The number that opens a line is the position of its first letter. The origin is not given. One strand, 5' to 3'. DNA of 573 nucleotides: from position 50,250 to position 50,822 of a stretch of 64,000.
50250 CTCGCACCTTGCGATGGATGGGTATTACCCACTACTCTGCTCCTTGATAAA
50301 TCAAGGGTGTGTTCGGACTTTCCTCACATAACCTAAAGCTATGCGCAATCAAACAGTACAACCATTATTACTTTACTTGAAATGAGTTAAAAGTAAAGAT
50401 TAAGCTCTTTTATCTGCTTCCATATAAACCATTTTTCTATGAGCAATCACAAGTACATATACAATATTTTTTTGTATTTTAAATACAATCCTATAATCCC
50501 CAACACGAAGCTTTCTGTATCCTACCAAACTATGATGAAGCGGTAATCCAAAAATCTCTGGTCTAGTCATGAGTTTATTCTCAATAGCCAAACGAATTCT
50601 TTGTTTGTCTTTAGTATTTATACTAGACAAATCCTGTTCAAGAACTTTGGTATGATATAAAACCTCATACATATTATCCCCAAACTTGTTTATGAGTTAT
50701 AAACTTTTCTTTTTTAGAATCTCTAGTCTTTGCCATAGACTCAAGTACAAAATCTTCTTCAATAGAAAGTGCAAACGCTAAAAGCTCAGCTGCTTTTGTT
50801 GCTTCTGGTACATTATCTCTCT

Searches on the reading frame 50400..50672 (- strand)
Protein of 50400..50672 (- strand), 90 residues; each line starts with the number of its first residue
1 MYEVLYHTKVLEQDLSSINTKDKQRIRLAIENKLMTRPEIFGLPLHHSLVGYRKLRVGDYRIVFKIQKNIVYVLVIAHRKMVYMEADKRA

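Call 56: search_protein_families(library=pfam, proteins=[window:50400-50672:-], max_evalue=0.01)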
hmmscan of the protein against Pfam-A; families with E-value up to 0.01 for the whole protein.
window:50400-50672:- (90 aa): 1 family
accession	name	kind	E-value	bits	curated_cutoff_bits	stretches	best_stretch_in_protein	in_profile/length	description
PF05016.21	ParE_toxin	-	4.7e-08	33.9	23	1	24-83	34-89/89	ParE toxin of type II toxin-antitoxin system, parDE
